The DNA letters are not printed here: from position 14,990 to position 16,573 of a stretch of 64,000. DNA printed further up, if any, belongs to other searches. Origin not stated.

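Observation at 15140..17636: Two paralogous DUF4012 + GT4 gene pairs (here and at 51193..54646)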

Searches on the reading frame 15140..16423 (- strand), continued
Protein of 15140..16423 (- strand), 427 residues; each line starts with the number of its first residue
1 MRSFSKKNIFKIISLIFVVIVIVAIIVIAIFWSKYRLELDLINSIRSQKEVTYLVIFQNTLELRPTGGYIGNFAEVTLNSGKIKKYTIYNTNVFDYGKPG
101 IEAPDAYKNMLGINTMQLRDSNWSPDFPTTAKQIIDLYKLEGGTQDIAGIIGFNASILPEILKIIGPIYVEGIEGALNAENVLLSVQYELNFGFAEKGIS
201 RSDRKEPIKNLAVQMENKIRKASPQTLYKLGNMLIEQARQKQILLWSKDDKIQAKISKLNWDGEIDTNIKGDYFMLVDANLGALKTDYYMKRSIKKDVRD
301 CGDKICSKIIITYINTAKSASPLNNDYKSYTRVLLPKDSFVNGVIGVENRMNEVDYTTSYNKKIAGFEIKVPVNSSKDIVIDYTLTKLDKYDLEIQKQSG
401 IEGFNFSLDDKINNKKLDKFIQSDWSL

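Call 31: fold_search(model_id=the predicted structure, library=pdb)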
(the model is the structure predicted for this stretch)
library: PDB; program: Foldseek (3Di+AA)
matches with E <= 10: 1325; with E <= 0.001: 26
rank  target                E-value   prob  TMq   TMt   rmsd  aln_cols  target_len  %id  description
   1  5cyw                  9.8e-05  0.85  0.11  0.23  15.4       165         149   13  Crystal Structure of Vaccinia Virus C7 (released 2015-11-18)
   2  4g2a                  1.9e-04  1.00  0.21  0.27   5.9       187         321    8  Crystal structure of a putative nutrient binding protein (lpg2210) from Legionella pneumophila subsp. pneumophila str. P (released 2012-08-29)
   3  4jbs_B                2.6e-04  1.00  0.18  0.10   7.8       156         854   12  Crystal structure of the human Endoplasmic Reticulum Aminopeptidase 2 in complex with PHOSPHINIC PSEUDOTRIPEPTIDE inhi (released 2013-12-11)
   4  4pj6_A                2.7e-04  1.00  0.16  0.09  10.2       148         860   11  Crystal Structure of Human Insulin Regulated Aminopeptidase with Lysine in Active Site (released 2014-12-03)
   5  7xyo_B                2.7e-04  0.94  0.14  0.12  12.9       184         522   10  Crystal Structure of a M61 aminopeptidase family member from Myxococcus fulvus (released 2023-06-07)
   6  5ab0_C                2.9e-04  1.00  0.18  0.10   7.8       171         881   11  Crystal structure of aminopeptidase ERAP2 with ligand (released 2015-09-30)
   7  3nro_A                3.5e-04  1.00  0.23  0.38   7.5       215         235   11  Crystal Structure of putative transcriptional factor Lmo1026 from Listeria monocytogenes (FRAGMENT 52-321), Northeast  (released 2010-08-04)
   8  8cgp_B                3.9e-04  1.00  0.16  0.09   9.7       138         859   10  Insulin regulated aminopeptidase (IRAP) in complex with an allosteric aryl sulfonamide inhibitor (released 2024-01-31)
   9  5ab2_A                4.1e-04  1.00  0.18  0.09   8.3       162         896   11  Crystal structure of aminopeptidase ERAP2 with ligand (released 2015-09-30)
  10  3owq_C                4.4e-04  1.00  0.27  0.45   8.0       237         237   10  X-Ray Structure of Lin1025 protein from Listeria innocua, Northeast Structural Genomics Consortium Target LkR164 (released 2010-10-20)
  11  7sh0_A                5.0e-04  1.00  0.18  0.09   8.1       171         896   11  CRYSTAL STRUCTURE OF ENDOPLASMIC RETICULUM AMINOPEPTIDASE 2 (ERAP2) COMPLEX WITH A HIGHLY SELECTIVE AND POTENT SMALL M (released 2022-07-20)
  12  7zyf_A                5.0e-04  0.99  0.15  0.08   9.9       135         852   10  Insulin regulated aminopeptidase (IRAP) in complex with a nanomolar alpha hydroxy beta amino acid based inhibitor. (released 2022-07-20)
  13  3nxh                  5.3e-04  0.99  0.22  0.36  13.4       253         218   14  Crystal Structure of the transcriptional regulator yvhJ from Bacillus subtilis. Northeast Structural Genomics Consortium (released 2010-08-04)
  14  7pfs_A                5.6e-04  1.00  0.17  0.09   8.4       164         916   10  Crystal structure of ERAP2 aminopeptidase in complex with phosphinic pseudotripeptide ((1R)-1-Amino-3-phenylpropyl){2- (released 2022-01-26)
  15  5ab0_A                5.9e-04  1.00  0.18  0.09   7.9       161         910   10  Crystal structure of aminopeptidase ERAP2 with ligand (released 2015-09-30)
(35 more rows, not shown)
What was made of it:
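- On LCP (LytR-CpsA-Psr, PF03816): Foldseek hits four LCP proteins at E 3.5e-4 to 1.1e-3, probability 0.99-1.0, TM 0.35-0.45 by target length (call 31).
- Closest known: LCP. Same: There are borderline Foldseek matches to four LCP proteins (call 31).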

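Call 34: search_solved_structures(query=A1, max_evalue=10, show_alignments=5)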
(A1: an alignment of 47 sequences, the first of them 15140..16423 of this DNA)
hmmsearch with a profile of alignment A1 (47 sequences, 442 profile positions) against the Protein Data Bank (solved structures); distinct sequences matched with E-value up to 10: 1.
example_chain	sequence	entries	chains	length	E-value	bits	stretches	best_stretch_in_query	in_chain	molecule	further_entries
3kny_A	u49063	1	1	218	0.2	13.4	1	197-237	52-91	hypothetical protein BT_3535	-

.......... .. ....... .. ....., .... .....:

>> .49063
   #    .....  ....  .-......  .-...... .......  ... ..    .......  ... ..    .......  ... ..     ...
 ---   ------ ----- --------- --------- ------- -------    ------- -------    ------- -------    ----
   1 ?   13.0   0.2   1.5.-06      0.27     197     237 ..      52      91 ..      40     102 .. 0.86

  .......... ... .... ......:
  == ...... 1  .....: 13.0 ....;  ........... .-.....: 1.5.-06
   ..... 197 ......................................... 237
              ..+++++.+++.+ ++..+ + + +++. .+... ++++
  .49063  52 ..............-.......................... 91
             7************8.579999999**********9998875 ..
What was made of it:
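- On LCP (LytR-CpsA-Psr, PF03816): The DUF4012 profile against PDB sequences finds no LCP at E <= 10 (call 34).
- The DUF4012 profile finds no LCP among PDB sequences at E <= 10 (call 34).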

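Call 36: search_protein_families(library=pfam, proteins=[L068:4572-5624:+, L071:2748-3704:+, L053:7565-8113:+, L004:10010-10702:-, L041:8696-9709:+, L060:310-2421:-, L017:8076-9218:+, L063:3808-4746:+, L040:9682-10803:+, L048:10310-11722:+], max_evalue=0.01)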
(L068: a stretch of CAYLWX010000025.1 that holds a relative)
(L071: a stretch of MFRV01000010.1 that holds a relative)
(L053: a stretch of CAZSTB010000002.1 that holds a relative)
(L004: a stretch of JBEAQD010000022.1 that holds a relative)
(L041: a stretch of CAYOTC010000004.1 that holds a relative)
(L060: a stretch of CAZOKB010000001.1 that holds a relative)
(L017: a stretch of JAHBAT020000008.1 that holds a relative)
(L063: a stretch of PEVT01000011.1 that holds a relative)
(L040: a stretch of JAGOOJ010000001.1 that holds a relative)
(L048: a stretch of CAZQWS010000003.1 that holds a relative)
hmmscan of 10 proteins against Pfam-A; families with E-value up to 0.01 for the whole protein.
L068:4572-5624:+ (350 aa): 0 families

L071:2748-3704:+ (318 aa): 5 families
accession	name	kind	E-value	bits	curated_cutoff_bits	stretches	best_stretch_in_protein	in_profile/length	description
PF13229.12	Beta_helix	-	4.4e-14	52.8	25.9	1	128-281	1-147/158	Right handed beta helix region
PF05048.19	NosD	-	4.2e-09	36.6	23.6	1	100-249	12-152/212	Periplasmic copper-binding protein (NosD)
PF07602.17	DUF1565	-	2e-07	31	20.3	1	43-293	5-215/257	Protein of unknown function (DUF1565)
PF12708.12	Pect-lyase_RHGA_epim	-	0.00038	20.7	27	1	57-249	22-211/213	Rhamnogalacturonase A/epimerase, pectate lyase-like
PF01095.25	Pectinesterase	-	0.00081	18.7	27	1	45-112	6-77/298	Pectinesterase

L053:7565-8113:+ (182 aa): 1 family
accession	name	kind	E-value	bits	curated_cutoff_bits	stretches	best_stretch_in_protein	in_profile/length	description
PF00908.23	dTDP_sugar_isom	-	2.7e-73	245.6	27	1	6-176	2-167/168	dTDP-4-dehydrorhamnose 3,5-epimerase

L004:10010-10702:- (230 aa): 1 family
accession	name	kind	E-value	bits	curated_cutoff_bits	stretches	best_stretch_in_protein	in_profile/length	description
PF01746.26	tRNA_m1G_MT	-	1.7e-44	152.4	27.3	1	29-228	7-185/195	tRNA (Guanine-1)-methyltransferase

L041:8696-9709:+ (337 aa): 8 families
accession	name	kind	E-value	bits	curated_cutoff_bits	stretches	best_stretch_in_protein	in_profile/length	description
PF16363.11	GDP_Man_Dehyd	-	4.6e-92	309.4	27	1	4-307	1-332/332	GDP-mannose 4,6 dehydratase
PF01370.27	Epimerase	-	2.1e-67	227.5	20.9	1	3-243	1-240/240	NAD dependent epimerase/dehydratase family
PF02719.21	Polysacc_synt_2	-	8.3e-18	65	20.2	1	3-128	1-131/293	Polysaccharide biosynthesis protein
PF04321.23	RmlD_sub_bind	-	1.2e-17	64.4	27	1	1-169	1-143/287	RmlD substrate binding domain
PF01073.25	3Beta_HSD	-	2.3e-16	60.1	22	1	4-164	1-159/280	3-beta hydroxysteroid dehydrogenase/isomerase family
PF07993.18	NAD_binding_4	-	4.8e-15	55.8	20.1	1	5-180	1-206/258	Male sterility protein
PF13460.12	NAD_binding_10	-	0.00056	20.3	27.2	1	7-164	1-133/184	NAD(P)H-binding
PF00106.31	adh_short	-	0.0083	16.1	26.6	0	3-72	3-70/195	short chain dehydrogenase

L060:310-2421:- (703 aa): 7 families
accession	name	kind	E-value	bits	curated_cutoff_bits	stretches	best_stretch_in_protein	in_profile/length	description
PF13549.11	ATP-grasp_5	-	8e-67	225.3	27.6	1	478-700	2-221/221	ATP-grasp domain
PF13607.11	Succ_CoA_lig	-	2.6e-42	144.3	27.4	1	151-290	1-138/138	Succinyl-CoA ligase like flavodoxin domain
PF13380.12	CoA_binding_2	-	1.5e-24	87.1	22.8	1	11-134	2-114/116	CoA binding domain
PF19045.5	Ligase_CoA_2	-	6.6e-19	68.9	23.7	1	301-433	1-137/162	Ligase-CoA domain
PF02629.25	CoA_binding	-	7.9e-11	43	22.3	1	9-99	3-97/97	CoA binding domain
PF00549.24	Ligase_CoA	-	2.5e-07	31.3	24.5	1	328-440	7-122/128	CoA-ligase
PF01408.29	GFO_IDH_MocA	-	0.0095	17.1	24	0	363-421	53-108/120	Oxidoreductase family, NAD-binding Rossmann fold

L017:8076-9218:+ (380 aa): 1 family
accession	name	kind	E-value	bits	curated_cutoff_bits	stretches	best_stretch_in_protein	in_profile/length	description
PF01098.24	FTSW_RODA_SPOVE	-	1.7e-106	356.7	26.4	1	10-362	4-353/356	Cell cycle protein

L063:3808-4746:+ (312 aa): 5 families
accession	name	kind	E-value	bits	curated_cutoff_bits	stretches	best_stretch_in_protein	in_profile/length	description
PF04321.23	RmlD_sub_bind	-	5.2e-76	255.9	27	1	5-310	2-284/287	RmlD substrate binding domain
PF01370.27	Epimerase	-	1.8e-18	67.3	20.9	1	6-238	1-230/240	NAD dependent epimerase/dehydratase family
PF16363.11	GDP_Man_Dehyd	-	8.4e-06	25.9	27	0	140-238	138-242/332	GDP-mannose 4,6 dehydratase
PF02719.21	Polysacc_synt_2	-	0.00047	19.9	20.2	0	40-109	62-129/293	Polysaccharide biosynthesis protein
PF07993.18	NAD_binding_4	-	0.00081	19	20.1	1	59-187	92-213/258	Male sterility protein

L040:9682-10803:+ (373 aa): 2 families
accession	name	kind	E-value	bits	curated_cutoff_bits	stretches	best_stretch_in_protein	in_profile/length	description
PF04101.22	Glyco_tran_28_C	-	5e-28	98.7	22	1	192-341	1-144/166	Glycosyltransferase family 28 C-terminal domain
PF03033.26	Glyco_transf_28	-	1.7e-25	90.1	26.2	1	6-147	1-139/139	Glycosyltransferase family 28 N-terminal domain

L048:10310-11722:+ (470 aa): 3 families
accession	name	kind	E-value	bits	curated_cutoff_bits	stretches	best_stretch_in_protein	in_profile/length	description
PF02875.26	Mur_ligase_C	-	9.8e-21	75.3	28.4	1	325-456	1-127/127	Mur ligase, glutamate ligase domain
PF01225.30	Mur_ligase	-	2.3e-17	63.6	21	1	9-109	2-93/95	Mur ligase family, catalytic domain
PF08245.18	Mur_ligase_M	-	3.4e-15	57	24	1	115-301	1-198/200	Mur ligase middle domain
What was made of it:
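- rmlC, rmlB and rmlD, or ftsW-murG-murC-murB, lie downstream of short-type genes (call 36).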

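Call 50: search_protein_representatives(alignment_id=A1)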
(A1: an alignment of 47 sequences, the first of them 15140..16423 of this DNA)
Query: 47 sequences, 442 profile positions. Proteins with E-value up to 0.001 (for the whole library): 13080; up to 1e-10: 10192; up to 1e-30: 6097. The best 150 are listed.
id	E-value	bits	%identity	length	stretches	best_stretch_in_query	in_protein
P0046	6.9e-167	571.9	-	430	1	5-435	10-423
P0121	2.2e-158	543.9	-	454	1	8-439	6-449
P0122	4.0e-155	533.2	-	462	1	1-438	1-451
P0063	5.0e-154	529.6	-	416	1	9-427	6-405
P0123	1.1e-152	525.1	-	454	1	6-439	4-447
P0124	4.4e-151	519.9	-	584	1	1-440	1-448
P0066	5.6e-151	519.5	-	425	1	1-440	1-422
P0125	4.0e-149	513.4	-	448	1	1-440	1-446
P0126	3.8e-142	490.4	-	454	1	7-441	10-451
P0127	2.5e-141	487.7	-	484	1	3-427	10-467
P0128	1.2e-139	482.2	-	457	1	10-441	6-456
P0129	1.4e-137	475.4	-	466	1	4-424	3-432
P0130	6.1e-137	473.3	-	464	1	11-440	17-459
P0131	1.1e-135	469.1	-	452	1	45-425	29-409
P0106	2.3e-134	464.8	-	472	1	4-441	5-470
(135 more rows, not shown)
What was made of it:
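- The whole ~380-aa unit is conserved in 13,080 representatives at 50% clustering (call 50).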

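Call 70: search_dna_similar(query=window:15140-16423:-, collection=plasmids, mode=protein, max_evalue=0.001, max_rows=25)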
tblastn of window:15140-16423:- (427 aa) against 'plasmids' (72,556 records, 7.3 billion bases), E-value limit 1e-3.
Records with a match: 9; places in all: 9; records where one place covers at least 80% of the query: 0.
Best place of each record, by identity: <60% 9.
By first word of the organism name: Rhodococcus 6; Streptomyces 1; [Eubacterium] 1; Lachnospira 1.
By predicted mobility (MOB-suite, as given by PLSDB): non-mobilizable 7; mobilizable 2.
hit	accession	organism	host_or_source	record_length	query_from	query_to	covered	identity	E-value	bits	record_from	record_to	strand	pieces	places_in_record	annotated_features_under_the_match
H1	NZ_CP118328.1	Rhodococcus sp. DK17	pure culture,crude oil-contaminated soil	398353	53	387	78%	25.9%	8e-7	59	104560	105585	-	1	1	DUF4012 domain-containing protein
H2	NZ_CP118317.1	Rhodococcus sp. DK180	pure culture,crude oil-contaminated soil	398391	53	387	78%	25.9%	8e-7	59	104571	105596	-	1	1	DUF4012 domain-containing protein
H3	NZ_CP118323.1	Rhodococcus sp. DK176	pure culture,crude oil-contaminated soil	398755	53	387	78%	25.9%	8e-7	59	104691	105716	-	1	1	DUF4012 domain-containing protein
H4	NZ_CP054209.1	Rhodococcus qingshengii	cell culture,carbendazim contaminated ...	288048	53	330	65%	25.9%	8e-10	69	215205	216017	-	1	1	DUF4012 domain-containing protein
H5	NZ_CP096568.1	Rhodococcus qingshengii JCM 15477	sandy loam,soil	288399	53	330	65%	25.9%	8e-10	69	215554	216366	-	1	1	DUF4012 domain-containing protein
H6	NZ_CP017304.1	Rhodococcus sp. YL-1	pure culture,soil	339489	53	322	63%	26.2%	3e-5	54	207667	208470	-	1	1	DUF4012 domain-containing protein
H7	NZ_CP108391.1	Streptomyces sp. NBC_01320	-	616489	47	320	64%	25.1%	8e-6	56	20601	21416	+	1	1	DUF4012 domain-containing protein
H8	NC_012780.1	[Eubacterium] eligens ATCC 27750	-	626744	52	278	53%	20.9%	4e-5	54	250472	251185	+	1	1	DUF4012 domain-containing protein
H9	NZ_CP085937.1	Lachnospira eligens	-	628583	52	278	53%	20.9%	4e-5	54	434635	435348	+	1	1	DUF4012 domain-containing protein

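Call 71: get_annotated_region(hit=H1, flank=9000)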
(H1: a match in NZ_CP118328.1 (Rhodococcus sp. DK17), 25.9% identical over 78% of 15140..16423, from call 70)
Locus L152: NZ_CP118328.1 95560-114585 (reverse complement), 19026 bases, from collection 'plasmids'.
description: Rhodococcus sp. DK17 plasmid pDK1, complete sequence
organism: Rhodococcus sp. DK17 (NCBI taxid 186196)
taxonomy: Bacteria; Actinomycetota; Actinomycetes; Mycobacteriales; Nocardiaceae; Rhodococcus; Rhodococcus sp. DK17
host: -; source: pure culture,crude oil-contaminated soil; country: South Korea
typing (MOB-suite, as given by PLSDB): non-mobilizable; replicon rep_cluster_313
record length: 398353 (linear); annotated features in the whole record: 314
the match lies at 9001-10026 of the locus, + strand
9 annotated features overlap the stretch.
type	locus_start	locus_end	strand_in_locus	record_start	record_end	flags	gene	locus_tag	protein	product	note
CDS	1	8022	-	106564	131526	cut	-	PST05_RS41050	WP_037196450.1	non-ribosomal peptide synthetase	GO:0008610 - lipid biosynthetic process [Evidence IEA]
CDS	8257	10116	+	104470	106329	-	-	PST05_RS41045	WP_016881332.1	DUF4012 domain-containing protein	-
CDS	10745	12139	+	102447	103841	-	-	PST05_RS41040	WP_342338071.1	IS1380 family transposase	-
CDS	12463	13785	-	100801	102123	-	-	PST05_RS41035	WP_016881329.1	UDP-glucose/GDP-mannose dehydrogenase family protein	-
CDS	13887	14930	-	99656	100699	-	-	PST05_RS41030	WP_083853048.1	polysaccharide pyruvyl transferase family protein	-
CDS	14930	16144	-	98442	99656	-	-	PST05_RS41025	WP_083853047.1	lipopolysaccharide biosynthesis protein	-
CDS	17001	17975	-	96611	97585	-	-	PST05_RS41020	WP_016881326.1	GDP-L-fucose synthase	-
CDS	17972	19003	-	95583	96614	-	gmd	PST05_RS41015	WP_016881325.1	GDP-mannose 4,6-dehydratase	GO:0000271 - polysaccharide biosynthetic process [Evidence IEA]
CDS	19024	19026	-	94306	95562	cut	-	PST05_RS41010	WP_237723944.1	WcaI family glycosyltransferase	-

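Call 72: get_annotated_region(hit=H8, flank=9000)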
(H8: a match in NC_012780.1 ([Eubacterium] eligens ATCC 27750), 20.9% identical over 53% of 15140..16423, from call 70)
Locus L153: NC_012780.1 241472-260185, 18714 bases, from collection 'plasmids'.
description: [Eubacterium] eligens ATCC 27750 plasmid unnamed, complete sequence
organism: [Eubacterium] eligens ATCC 27750 (NCBI taxid 515620)
taxonomy: Bacteria; Bacillota; Clostridia; Lachnospirales; Lachnospiraceae; Lachnospira; Lachnospira eligens; [Eubacterium] eligens ATCC 27750
host: -; source: -; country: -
typing (MOB-suite, as given by PLSDB): non-mobilizable; replicon rep_cluster_238
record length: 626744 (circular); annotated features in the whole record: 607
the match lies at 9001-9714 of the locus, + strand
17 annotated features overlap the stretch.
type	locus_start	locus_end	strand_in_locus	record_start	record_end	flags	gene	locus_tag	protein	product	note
CDS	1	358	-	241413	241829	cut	-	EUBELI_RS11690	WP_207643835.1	hypothetical protein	-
CDS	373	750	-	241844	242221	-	-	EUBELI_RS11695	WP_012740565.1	hypothetical protein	-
CDS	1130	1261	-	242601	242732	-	-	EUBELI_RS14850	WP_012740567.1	hypothetical protein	-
CDS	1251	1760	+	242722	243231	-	-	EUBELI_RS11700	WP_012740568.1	GntR family transcriptional regulator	-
CDS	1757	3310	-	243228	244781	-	-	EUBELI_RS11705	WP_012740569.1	ABC-F family ATP-binding cassette domain-containing protein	-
CDS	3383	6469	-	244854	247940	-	-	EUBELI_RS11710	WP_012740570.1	ATP-binding protein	-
CDS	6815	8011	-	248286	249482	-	-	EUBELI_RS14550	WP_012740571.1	hypothetical protein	-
CDS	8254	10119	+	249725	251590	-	-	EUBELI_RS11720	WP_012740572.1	DUF4012 domain-containing protein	-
CDS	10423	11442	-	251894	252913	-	-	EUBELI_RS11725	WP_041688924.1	Abi family protein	-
CDS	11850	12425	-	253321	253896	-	-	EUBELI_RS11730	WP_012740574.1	hypothetical protein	-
CDS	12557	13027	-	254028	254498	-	-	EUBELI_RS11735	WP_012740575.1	hypothetical protein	-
CDS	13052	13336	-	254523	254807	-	-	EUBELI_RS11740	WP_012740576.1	DUF4325 domain-containing protein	-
CDS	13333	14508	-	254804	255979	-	-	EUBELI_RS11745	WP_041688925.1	hypothetical protein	-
CDS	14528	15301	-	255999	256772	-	-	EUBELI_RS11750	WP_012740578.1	hypothetical protein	-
CDS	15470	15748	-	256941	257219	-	-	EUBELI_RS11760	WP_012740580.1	hypothetical protein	-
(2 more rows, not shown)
